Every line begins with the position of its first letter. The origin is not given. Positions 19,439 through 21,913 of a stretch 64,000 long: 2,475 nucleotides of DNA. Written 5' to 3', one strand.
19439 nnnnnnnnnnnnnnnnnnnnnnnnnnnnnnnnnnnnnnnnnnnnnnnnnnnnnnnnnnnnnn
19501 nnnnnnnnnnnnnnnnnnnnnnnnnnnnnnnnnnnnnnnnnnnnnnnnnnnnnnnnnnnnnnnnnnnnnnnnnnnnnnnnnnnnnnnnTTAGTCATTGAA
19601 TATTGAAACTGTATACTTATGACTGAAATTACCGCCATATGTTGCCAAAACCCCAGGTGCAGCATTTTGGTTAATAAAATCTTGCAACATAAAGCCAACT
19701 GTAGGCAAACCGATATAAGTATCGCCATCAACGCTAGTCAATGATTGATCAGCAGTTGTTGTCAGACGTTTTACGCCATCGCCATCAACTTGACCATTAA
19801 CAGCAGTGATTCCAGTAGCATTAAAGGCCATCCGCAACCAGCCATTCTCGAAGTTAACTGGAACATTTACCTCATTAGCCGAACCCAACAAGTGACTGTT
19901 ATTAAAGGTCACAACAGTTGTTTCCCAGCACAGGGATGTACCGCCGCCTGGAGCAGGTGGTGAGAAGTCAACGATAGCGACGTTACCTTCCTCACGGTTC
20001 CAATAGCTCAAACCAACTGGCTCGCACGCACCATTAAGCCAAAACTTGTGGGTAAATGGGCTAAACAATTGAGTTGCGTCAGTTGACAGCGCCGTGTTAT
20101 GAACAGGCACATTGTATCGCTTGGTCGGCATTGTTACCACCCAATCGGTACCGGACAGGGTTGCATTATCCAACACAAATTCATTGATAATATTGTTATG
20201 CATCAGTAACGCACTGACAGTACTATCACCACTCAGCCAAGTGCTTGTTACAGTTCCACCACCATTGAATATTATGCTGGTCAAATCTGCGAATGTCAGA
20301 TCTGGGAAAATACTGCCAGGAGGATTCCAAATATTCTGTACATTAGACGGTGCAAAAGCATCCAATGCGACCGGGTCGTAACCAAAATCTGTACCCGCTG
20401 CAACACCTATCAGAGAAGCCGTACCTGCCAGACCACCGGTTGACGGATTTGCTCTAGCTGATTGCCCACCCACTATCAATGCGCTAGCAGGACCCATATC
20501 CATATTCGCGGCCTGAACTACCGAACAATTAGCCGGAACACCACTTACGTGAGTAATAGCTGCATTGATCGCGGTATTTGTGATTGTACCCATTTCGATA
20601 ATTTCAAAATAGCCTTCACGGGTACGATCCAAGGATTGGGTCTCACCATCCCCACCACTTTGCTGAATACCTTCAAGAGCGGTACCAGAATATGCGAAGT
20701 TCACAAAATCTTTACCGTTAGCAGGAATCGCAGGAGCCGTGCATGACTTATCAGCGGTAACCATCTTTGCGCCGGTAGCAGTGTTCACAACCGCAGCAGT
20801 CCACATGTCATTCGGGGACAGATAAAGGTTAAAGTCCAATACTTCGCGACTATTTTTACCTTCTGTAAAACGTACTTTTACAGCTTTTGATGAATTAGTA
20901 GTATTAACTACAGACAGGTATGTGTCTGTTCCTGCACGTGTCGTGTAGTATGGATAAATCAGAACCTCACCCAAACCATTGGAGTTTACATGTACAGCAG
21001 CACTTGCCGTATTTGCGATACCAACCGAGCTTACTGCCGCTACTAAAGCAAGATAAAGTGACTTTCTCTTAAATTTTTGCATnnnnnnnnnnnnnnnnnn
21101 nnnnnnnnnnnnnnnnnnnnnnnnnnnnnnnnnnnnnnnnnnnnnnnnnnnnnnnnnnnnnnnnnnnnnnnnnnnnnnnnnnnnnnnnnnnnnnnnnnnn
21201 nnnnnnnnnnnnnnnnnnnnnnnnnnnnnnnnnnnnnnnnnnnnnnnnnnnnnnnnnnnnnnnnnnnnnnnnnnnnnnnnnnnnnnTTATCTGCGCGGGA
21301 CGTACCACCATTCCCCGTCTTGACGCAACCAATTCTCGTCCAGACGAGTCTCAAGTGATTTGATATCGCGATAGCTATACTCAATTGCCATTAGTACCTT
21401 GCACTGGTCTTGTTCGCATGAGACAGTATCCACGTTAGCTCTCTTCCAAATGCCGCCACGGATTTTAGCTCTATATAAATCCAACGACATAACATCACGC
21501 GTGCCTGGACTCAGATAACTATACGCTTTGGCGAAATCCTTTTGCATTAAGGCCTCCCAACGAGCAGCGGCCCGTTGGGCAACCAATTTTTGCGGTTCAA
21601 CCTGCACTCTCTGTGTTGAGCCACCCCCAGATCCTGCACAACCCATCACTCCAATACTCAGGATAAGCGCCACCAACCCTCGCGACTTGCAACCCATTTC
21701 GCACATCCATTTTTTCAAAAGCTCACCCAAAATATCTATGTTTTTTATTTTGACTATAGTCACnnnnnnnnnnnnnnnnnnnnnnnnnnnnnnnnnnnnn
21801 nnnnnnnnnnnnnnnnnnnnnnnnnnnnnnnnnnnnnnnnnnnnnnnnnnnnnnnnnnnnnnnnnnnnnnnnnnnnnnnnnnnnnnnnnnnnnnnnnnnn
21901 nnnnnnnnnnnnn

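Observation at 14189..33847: Candidate dedicated S-layer biogenesis system: T2SS, lipoprotein, S-layer protein, accessory protein, foldase, glycan exporter and radical SAM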

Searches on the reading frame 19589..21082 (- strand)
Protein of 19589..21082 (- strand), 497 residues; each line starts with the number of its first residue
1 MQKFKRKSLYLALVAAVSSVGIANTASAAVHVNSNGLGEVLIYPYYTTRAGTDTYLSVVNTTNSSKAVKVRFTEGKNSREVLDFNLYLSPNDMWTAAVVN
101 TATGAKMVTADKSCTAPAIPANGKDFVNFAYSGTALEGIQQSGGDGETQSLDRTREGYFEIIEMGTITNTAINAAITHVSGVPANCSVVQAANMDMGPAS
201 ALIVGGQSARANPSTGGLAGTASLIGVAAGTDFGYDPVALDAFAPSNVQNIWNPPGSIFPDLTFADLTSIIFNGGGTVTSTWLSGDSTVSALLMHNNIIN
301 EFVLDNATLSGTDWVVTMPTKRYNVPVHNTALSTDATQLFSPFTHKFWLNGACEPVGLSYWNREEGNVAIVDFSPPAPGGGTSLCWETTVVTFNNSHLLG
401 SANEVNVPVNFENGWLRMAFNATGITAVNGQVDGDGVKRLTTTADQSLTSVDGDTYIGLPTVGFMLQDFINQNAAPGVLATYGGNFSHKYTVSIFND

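Call 4: search_protein_families(library=pfam, proteins=[window:19589-21082:-], max_evalue=0.01)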
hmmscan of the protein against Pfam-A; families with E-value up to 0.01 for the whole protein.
window:19589-21082:- (497 aa): 0 families

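Call 6: search_protein_families(library=ncbifam, proteins=[window:19589-21082:-], max_evalue=0.01)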
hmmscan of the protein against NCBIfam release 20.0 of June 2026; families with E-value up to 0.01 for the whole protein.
window:19589-21082:- (497 aa): 0 families

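Call 7: find_homologous_proteins(query=window:19589-21082:-)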
Query window:19589-21082:- (497 aa): 4915 proteins with E <= 0.001 among 8000 candidates; the best 120 are listed.
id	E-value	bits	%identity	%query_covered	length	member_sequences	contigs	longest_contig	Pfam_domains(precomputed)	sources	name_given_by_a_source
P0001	0.0e+0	1100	99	100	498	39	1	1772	-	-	-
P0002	1.1e-293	992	89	99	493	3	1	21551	-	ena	-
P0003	4.9e-293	990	89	100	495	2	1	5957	-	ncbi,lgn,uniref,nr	ncbi:conserved exported hypothetical protein [Candidatus Nitrotoga sp. BS]|uniref:hypothetical prote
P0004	2.4e-286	968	87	99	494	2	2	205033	-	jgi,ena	-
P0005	2.0e-277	939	84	99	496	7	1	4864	-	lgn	-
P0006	2.3e-277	939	84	99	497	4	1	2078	-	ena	-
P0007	1.4e-271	919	82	99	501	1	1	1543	-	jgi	-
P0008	2.4e-267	905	82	99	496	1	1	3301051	-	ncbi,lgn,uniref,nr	ncbi:hypothetical protein [Candidatus Nitrotoga arctica]|uniref:Uncharacterized protein n=1 Tax=Cand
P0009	4.5e-267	905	82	99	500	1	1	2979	-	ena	-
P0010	7.0e-264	894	80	99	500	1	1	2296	-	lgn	-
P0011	3.8e-263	892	80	99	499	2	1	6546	-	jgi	jgi:hypothetical protein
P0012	7.4e-263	891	80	100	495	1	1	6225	-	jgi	-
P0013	3.3e-262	889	80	99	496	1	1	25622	-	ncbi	ncbi:MAG: hypothetical protein ABL862_02010 [Candidatus Nitrotoga sp.]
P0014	9.8e-262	887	81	99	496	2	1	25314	-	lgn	-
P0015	2.9e-260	882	80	99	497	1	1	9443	-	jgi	jgi:hypothetical protein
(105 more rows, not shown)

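Call 9: search_solved_structures(query=window:19589-21082:-, max_evalue=10)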
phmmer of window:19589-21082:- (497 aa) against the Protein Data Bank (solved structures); distinct sequences matched with E-value up to 10: 5.
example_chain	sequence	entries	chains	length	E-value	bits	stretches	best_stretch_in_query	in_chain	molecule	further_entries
4b9i_A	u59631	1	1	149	0.71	11.8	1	36-108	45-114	CS6 FIMBRIAL SUBUNIT A, CS6 FIMBRIAL SUBUNIT B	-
4b9j_A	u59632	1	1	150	0.73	11.8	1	36-108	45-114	CS6 FIMBRIAL SUBUNIT A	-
4wtx_A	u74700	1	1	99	1.2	11.1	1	237-294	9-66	Integrin beta-4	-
6ap4_A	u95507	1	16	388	1.8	10.5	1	407-452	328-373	DNA polymerase III subunit beta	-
6jp6_B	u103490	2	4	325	2.1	10.3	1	266-369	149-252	tRNA (cytidine(34)/guanosine(34)-2'-O)-methyltransferase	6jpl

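Call 24: find_related_loci(query=window:19589-21082:-, collection=genome_contigs, flank=10000)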
Query window:19589-21082:- (497 aa) in genome_contigs; peptide patterns used: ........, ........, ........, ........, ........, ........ (x = any residue, [..] = any of these).
74 stretches matched a pattern; 45 encode a relative of the query (tblastn E <= 1e-3); 43 distinct loci.
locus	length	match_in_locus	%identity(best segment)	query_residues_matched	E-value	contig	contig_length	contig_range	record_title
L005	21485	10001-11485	98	1-495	0e+0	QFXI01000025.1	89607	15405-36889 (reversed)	MAG: Candidatus Nitrotoga sp. LAW Ga0182497_125, whole genome shotgun sequence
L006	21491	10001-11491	98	1-497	0e+0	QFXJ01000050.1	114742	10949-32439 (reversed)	MAG: Candidatus Nitrotoga sp. CP45 Ga0182495_150, whole genome shotgun sequence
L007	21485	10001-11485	90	1-497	0e+0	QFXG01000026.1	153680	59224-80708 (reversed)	MAG: Candidatus Nitrotoga sp. SPKER Ga0182819_126, whole genome shotgun sequence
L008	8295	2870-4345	90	1-494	0e+0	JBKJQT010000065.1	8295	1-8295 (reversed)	MAG: Candidatus Nitrotoga sp. isolate ant_bin.506 k117_882703, whole genome shotgun sequence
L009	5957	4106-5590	89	1-497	0e+0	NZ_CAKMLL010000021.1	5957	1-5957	Candidatus Nitrotoga sp. BS, whole genome shotgun sequence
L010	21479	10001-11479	89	1-494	0e+0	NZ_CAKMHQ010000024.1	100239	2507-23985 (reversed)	Candidatus Nitrotoga sp. 1052, whole genome shotgun sequence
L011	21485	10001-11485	88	1-496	0e+0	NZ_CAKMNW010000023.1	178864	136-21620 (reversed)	Candidatus Nitrotoga sp. M5, whole genome shotgun sequence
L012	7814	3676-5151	84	1-494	0e+0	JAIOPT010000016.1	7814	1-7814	MAG: Betaproteobacteria bacterium isolate LakeFargette_0920_ALND_MAG_49_15 LacPavin_0920_ALND_scaffold_51967, whole geno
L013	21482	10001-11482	81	1-496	0e+0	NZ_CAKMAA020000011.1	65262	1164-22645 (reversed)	Candidatus Nitrotoga sp. HW29, whole genome shotgun sequence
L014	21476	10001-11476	90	1-494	0e+0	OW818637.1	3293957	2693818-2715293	metagenome genome assembly, chromosome: 1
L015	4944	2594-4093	78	1-494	0e+0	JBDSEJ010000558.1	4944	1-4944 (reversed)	MAG: Candidatus Nitrotoga sp. isolate cluster1_bin.201 k127_4885560, whole genome shotgun sequence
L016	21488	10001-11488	77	1-494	0e+0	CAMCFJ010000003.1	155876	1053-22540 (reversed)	MAG: Candidatus Nitrotoga sp. CP45 isolate MiH-22jul19-114 genome assembly, contig: MiH-22jul19-C88, whole genome shotgu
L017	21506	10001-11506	76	1-494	0e+0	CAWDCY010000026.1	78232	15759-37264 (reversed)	MAG: uncultured beta proteobacterium isolate MFD02832.bin.2.17 genome assembly, contig: contig_71273, whole genome shotg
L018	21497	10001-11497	73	1-494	0e+0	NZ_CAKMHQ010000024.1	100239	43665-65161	Candidatus Nitrotoga sp. 1052, whole genome shotgun sequence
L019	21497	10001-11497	72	1-494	0e+0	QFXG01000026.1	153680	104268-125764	MAG: Candidatus Nitrotoga sp. SPKER Ga0182819_126, whole genome shotgun sequence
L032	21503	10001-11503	53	1-494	6e-148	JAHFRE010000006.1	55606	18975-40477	MAG: Sterolibacterium sp. isolate nzgw567 NODE_261_length_55607_cov_6.702790, whole genome shotgun sequence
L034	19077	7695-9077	62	1-496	0e+0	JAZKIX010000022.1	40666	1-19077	MAG: Pseudomonadota bacterium isolate ADI_DC_SW_02_SPN_11032020-bin066_1 DCSW02SPN_B066_1_000000000022, whole genome sho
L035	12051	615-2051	49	1-494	1e-133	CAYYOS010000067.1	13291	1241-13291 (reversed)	MAG TPA_asm: uncultured Burkholderiales bacterium isolate binchicken_co174_53 genome assembly, contig: NODE_644_length_1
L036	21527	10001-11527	45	1-489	7e-105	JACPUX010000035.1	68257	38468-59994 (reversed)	MAG: Betaproteobacteria bacterium isolate NC_groundwater_769_Ag_S2p5_64_14 JBCH_GD18_4_SO25_S179_scaffold_401890, whole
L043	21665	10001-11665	30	6-492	6e-55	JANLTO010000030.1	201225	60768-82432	MAG: Lysobacterales bacterium isolate OTE_25_metabat_167 OTE_25_k141_4284632, whole genome shotgun sequence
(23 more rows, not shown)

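Call 32: search_protein_representatives(protein=window:19589-21082:-)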
Query: 497 residues. Proteins with E-value up to 0.001 (for the whole library): 3517; up to 1e-10: 2470; up to 1e-30: 1083. The best 150 are listed.
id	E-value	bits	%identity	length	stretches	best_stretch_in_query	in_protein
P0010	2.2e-264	894.0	81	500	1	1-494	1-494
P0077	4.1e-164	563.4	61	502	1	1-493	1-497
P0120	5.4e-140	483.8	57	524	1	1-495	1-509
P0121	1.4e-139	482.5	55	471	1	4-492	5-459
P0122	7.2e-136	470.2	59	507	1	1-493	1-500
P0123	4.9e-120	418.0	53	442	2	1-429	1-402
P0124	3.1e-119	415.4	58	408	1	1-376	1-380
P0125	2.5e-118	412.4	87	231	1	1-224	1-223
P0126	1.0e-114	400.5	37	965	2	28-483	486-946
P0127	7.2e-114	397.7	51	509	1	1-493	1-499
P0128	2.2e-113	396.0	52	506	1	3-491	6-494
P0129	3.0e-107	375.8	49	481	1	13-492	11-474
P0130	9.1e-107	374.3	35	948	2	30-484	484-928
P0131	2.4e-106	372.9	36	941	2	28-497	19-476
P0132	5.0e-105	368.5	51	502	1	4-494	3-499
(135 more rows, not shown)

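Call 50: predict_structure(alignment_id=A1)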
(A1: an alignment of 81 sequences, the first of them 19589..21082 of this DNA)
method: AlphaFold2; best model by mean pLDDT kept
length: 497 residues; sequences in the alignment: 81
mean_pLDDT: 90.4   pTM: 0.90
mean pLDDT of the five models: 90.4, 89.0, 88.2, 88.1, 87.7
residues with pLDDT >= 90: 399; 70-90: 43; 50-70: 35; < 50: 20
segments of 3 or more residues with pLDDT < 50: 1-3, 17-22, 425-432
pLDDT, mean of each block of 10 residues (from residue 1): 51 52 64 97 98 98 98 97 98 99 98 98 98 91 94 98 98 98 97 94 93 97 96 98 93 95 97 92 98 98 96 98 93 80 94 93 77 77 94 97 96 95 49 54 80 97 98 92 96 89
secondary structure, 60 per line:
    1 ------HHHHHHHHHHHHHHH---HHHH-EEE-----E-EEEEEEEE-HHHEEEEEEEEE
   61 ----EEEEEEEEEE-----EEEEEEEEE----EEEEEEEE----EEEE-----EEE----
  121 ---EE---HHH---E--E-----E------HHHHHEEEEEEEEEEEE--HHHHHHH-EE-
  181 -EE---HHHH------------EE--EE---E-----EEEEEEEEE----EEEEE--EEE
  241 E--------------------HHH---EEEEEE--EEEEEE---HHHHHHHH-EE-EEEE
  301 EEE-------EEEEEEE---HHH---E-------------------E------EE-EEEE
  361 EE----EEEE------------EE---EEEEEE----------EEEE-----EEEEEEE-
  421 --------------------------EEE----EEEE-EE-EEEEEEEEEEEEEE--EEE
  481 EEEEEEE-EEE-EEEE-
elements in order: H7-21 H25-28 E30-32 E40-47 E52-60 E65-74 E80-88 E93-100 E105-108 E114-116 H151-155 E156-167 H170-176 H187-190 E218-226 E231-235 E238-241 E268-273 E276-281 H285-292 E297-303 E311-317 E357-362 E367-370 E388-393 E404-407 E413-419 E447-449 E454-457 E462-475 E478-487 E489-491 E493-496

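Call 57: fold_search(model_id=the predicted structure, library=pdb)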
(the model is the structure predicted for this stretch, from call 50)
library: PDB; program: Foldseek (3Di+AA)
matches with E <= 10: 635; with E <= 0.001: 0
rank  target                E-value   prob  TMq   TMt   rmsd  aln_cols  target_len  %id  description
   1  9fth_A                1.4e-03  0.20  0.12  0.10  25.0       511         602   10  Open conformation of the pentameric ligand-gated ion channel, DeCLIC at pH 5 with 10mM Ca2+ (released 2024-09-11)
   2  5nld_B                3.2e-02  0.69  0.14  0.39   8.0       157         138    8  Chicken GRIFIN (crystallisation pH: 7.5) (released 2018-02-14)
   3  4yz4_A                4.0e-02  0.04  0.09  0.08  24.6       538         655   10  Crystal Structure of Streptococcus pneumoniae NanC, in complex with N-Acetylneuraminic acid. (released 2015-09-23)
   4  5nle_B                5.0e-02  0.72  0.15  0.42   6.5       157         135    7  Chicken GRIFIN (crystallisation pH: 8.0) (released 2018-02-14)
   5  4yz1_A                7.7e-02  0.02  0.08  0.07  26.7       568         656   10  Crystal Structure of Streptococcus pneumoniae NanC, apo structure. (released 2015-09-23)
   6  5nld_A                8.6e-02  0.57  0.15  0.41   6.4       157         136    7  Chicken GRIFIN (crystallisation pH: 7.5) (released 2018-02-14)
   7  4yz1_B                8.6e-02  0.02  0.09  0.07  26.4       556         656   10  Crystal Structure of Streptococcus pneumoniae NanC, apo structure. (released 2015-09-23)
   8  5nlh_A                9.5e-02  0.47  0.14  0.39   7.9       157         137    8  Chicken GRIFIN (crystallisation pH: 8.5) (released 2018-02-14)
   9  4yw1_A                1.1e-01  0.03  0.11  0.09  25.3       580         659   10  Crystal Structure of Streptococcus pneumoniae NanC, complex with Neu5Ac and Neu5Ac2en following soaking with 3'SL (released 2015-09-23)
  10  4lbq_D                1.1e-01  0.63  0.14  0.45   5.4       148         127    7  Crystal structure of mouse galectin-1 (released 2014-07-02)
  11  7tky_A                1.1e-01  0.28  0.12  0.36  11.0       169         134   11  Crystal structure of D94A human Galectin-7 mutant (released 2023-01-25)
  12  4lbq_B                1.2e-01  0.57  0.15  0.46   6.4       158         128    6  Crystal structure of mouse galectin-1 (released 2014-07-02)
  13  3i8t_A                1.3e-01  0.47  0.13  0.39   8.7       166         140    9  N-terminal CRD1 domain of mouse Galectin-4 in complex with lactose (released 2011-02-23)
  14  9eao_C                1.3e-01  0.05  0.13  0.13  25.8       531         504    9  Murine norovirus allosteric V339I escape mutant + calcium (released 2025-05-07)
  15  3m2m_A                1.3e-01  0.57  0.15  0.45   5.4       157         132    7  Rat galectin-1 complex with lactose (released 2010-07-21)
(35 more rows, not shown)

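Call 82: search_protein_families(library=pfam, proteins=[L034:13315-14562:+, L034:15151-16653:+, L034:16658-18895:+, L035:7848-8912:+, L035:8900-11158:+, L043:14866-15711:+, L043:15779-16762:+, L043:16790-17662:+, L036:16456-17373:+, L032:19561-21003:+], max_evalue=0.0001)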
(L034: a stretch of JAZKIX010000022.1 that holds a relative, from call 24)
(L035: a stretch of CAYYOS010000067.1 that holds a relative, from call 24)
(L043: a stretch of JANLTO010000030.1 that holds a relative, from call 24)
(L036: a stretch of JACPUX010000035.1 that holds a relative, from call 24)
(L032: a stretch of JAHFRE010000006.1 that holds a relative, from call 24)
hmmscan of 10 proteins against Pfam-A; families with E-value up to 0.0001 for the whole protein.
L034:13315-14562:+ (415 aa): 6 families
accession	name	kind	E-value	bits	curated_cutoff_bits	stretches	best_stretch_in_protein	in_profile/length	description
PF08241.18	Methyltransf_11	-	4.9e-15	56.4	21.2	1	181-285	1-95/95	Methyltransferase domain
PF13649.12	Methyltransf_25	-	1.6e-13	51.6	27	1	180-281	1-97/97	Methyltransferase domain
PF13489.12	Methyltransf_23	-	4.2e-11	43.3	27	1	169-286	15-117/164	Methyltransferase domain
PF08242.18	Methyltransf_12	-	4e-08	34.3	30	1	181-283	1-98/98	Methyltransferase domain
PF13847.12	Methyltransf_31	-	2.5e-06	27.7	27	1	179-285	6-109/145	Methyltransferase domain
PF01209.24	Ubie_methyltran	-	4e-05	23.5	20.1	1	179-285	50-151/233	ubiE/COQ5 methyltransferase family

L034:15151-16653:+ (500 aa): 4 families
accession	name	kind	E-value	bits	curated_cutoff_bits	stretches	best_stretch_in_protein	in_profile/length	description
PF13489.12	Methyltransf_23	-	4.1e-16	59.6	27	1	23-181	16-163/164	Methyltransferase domain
PF08242.18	Methyltransf_12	-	5.9e-09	37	30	1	34-125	1-97/98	Methyltransferase domain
PF08241.18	Methyltransf_11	-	1.7e-08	35.4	21.2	1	34-127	1-94/95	Methyltransferase domain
PF13649.12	Methyltransf_25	-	4.5e-06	27.7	27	1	33-124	1-97/97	Methyltransferase domain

L034:16658-18895:+ (745 aa): 7 families
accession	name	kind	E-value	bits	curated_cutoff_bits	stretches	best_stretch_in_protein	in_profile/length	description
PF00535.33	Glycos_transf_2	-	8e-19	68.6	23.3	1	7-182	2-168/168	Glycosyl transferase family 2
PF13641.12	Glyco_tranf_2_3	-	2.6e-12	47.7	27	1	6-226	4-217/230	Glycosyltransferase like family 2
PF13439.12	Glyco_transf_4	-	8.2e-10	39.4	28.5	1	349-470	64-168/170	Glycosyltransferase Family 4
PF00534.26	Glycos_transf_1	-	6.4e-08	32.8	26.4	1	488-635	14-163/172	Glycosyl transferases group 1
PF13692.12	Glyco_trans_1_4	-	1.9e-06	28.6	27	1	492-630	4-142/142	Glycosyl transferases group 1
PF13632.12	Glyco_trans_2_3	-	3e-05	24.4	27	0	88-227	2-130/198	Glycosyl transferase family group 2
PF13506.12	Glyco_transf_21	-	9.7e-05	22.3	21.7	0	125-227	61-160/174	Glycosyl transferase family 21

L035:7848-8912:+ (354 aa): 9 families
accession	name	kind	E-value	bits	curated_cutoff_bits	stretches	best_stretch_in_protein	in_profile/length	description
PF08241.18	Methyltransf_11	-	5.5e-22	78.7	21.2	1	37-131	1-95/95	Methyltransferase domain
PF13847.12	Methyltransf_31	-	9.7e-22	77.7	27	1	32-146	3-129/145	Methyltransferase domain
PF13649.12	Methyltransf_25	-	2.4e-19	70.2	27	1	36-127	1-97/97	Methyltransferase domain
PF13489.12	Methyltransf_23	-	1.4e-14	54.6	27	1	25-149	16-134/164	Methyltransferase domain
PF08242.18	Methyltransf_12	-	2.9e-14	54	30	1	37-129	1-98/98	Methyltransferase domain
PF01209.24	Ubie_methyltran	-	1.1e-08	35.2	20.1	1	31-131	46-151/233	ubiE/COQ5 methyltransferase family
PF05175.20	MTS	-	4.2e-06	26.9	23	1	33-141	32-148/170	Methyltransferase small domain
PF08003.17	Methyltransf_9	-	2.5e-05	23.8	23.8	1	21-131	104-217/315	Protein of unknown function (DUF1698)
PF02353.26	CMAS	-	3.7e-05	23.6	27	1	32-138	62-171/273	Mycolic acid cyclopropane synthetase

L035:8900-11158:+ (752 aa): 5 families
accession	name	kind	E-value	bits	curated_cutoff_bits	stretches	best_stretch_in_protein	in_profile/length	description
PF00535.33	Glycos_transf_2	-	6.5e-17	62.4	23.3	1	12-183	2-167/168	Glycosyl transferase family 2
PF13641.12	Glyco_tranf_2_3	-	9.4e-09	36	27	1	11-231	4-220/230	Glycosyltransferase like family 2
PF13692.12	Glyco_trans_1_4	-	5.1e-08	33.7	27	1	499-637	2-140/142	Glycosyl transferases group 1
PF00534.26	Glycos_transf_1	-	5.2e-08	33.1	26.4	1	497-644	14-160/172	Glycosyl transferases group 1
PF13439.12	Glyco_transf_4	-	1.3e-07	32.2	28.5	1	295-479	2-167/170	Glycosyltransferase Family 4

L043:14866-15711:+ (281 aa): 2 families
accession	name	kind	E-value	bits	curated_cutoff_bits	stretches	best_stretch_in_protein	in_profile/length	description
PF00535.33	Glycos_transf_2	-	5.6e-18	65.9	23.3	1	7-179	2-167/168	Glycosyl transferase family 2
PF13641.12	Glyco_tranf_2_3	-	2.2e-13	51.2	27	1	7-224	5-217/230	Glycosyltransferase like family 2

L043:15779-16762:+ (327 aa): 7 families
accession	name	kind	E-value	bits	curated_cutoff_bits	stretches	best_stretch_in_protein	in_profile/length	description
PF08241.18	Methyltransf_11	-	2.1e-24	86.4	21.2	1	48-141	1-95/95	Methyltransferase domain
PF13649.12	Methyltransf_25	-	3e-22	79.6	27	1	47-137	1-97/97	Methyltransferase domain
PF13847.12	Methyltransf_31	-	2.2e-20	73.2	27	1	44-157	4-126/145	Methyltransferase domain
PF13489.12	Methyltransf_23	-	7.4e-18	65.3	27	1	38-161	17-136/164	Methyltransferase domain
PF08242.18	Methyltransf_12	-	1.1e-13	52.1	30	1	48-139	1-98/98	Methyltransferase domain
PF01209.24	Ubie_methyltran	-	1.2e-06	28.5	20.1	1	27-141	34-151/233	ubiE/COQ5 methyltransferase family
PF05401.17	NodS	-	6.8e-06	26.5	24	1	46-148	46-151/201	Nodulation protein S (NodS)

L043:16790-17662:+ (290 aa): 4 families
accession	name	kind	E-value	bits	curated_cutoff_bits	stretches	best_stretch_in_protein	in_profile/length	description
PF00535.33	Glycos_transf_2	-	1.1e-19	71.5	23.3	1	7-171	2-154/168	Glycosyl transferase family 2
PF13641.12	Glyco_tranf_2_3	-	1.8e-12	48.2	27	1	6-247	4-224/230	Glycosyltransferase like family 2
PF10111.15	Glyco_tranf_2_2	-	3.1e-09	37.2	27.3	1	179-219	164-205/276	Glycosyltransferase like family 2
PF13632.12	Glyco_trans_2_3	-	1.1e-05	25.7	27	1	91-286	7-169/198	Glycosyl transferase family group 2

L036:16456-17373:+ (305 aa): 0 families

L032:19561-21003:+ (480 aa): 11 families
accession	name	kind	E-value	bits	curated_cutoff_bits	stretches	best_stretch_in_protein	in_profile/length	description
PF08241.18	Methyltransf_11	-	9.7e-25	87.5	21.2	1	62-156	1-95/95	Methyltransferase domain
PF13649.12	Methyltransf_25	-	4.1e-22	79.1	27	1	61-152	1-97/97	Methyltransferase domain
PF13847.12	Methyltransf_31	-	3.3e-18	66.2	27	1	57-166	3-125/145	Methyltransferase domain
PF13489.12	Methyltransf_23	-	1.5e-16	61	27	1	51-175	16-124/164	Methyltransferase domain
PF08242.18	Methyltransf_12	-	1.1e-15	58.6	30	1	62-154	1-98/98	Methyltransferase domain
PF01209.24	Ubie_methyltran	-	8.3e-09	35.6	20.1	1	57-155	47-150/233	ubiE/COQ5 methyltransferase family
PF03141.22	Methyltransf_29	-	6.2e-08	32.1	23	1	56-160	116-221/506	Putative S-adenosyl-L-methionine-dependent methyltransferase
PF02353.26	CMAS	-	1e-07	32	27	1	54-158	59-166/273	Mycolic acid cyclopropane synthetase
PF05175.20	MTS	-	1.4e-05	25.2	23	1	57-158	31-140/170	Methyltransferase small domain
PF08003.17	Methyltransf_9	-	1.7e-05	24.4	23.8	1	46-157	104-218/315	Protein of unknown function (DUF1698)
PF05401.17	NodS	-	4.5e-05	23.8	24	0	59-162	45-150/201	Nodulation protein S (NodS)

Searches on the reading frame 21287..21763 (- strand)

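Call 4: search_protein_families(library=pfam, proteins=[window:21287-21763:-], max_evalue=0.01)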
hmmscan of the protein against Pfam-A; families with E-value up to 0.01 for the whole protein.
window:21287-21763:- (158 aa): 1 family
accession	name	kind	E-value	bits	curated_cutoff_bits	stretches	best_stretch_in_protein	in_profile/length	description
PF16156.12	DUF4864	-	0.0029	18.3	27.1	1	69-131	16-82/117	Domain of unknown function (DUF4864)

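Call 6: search_protein_families(library=ncbifam, proteins=[window:21287-21763:-], max_evalue=0.01)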
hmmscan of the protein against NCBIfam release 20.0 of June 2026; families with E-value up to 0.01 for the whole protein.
window:21287-21763:- (158 aa): 0 families
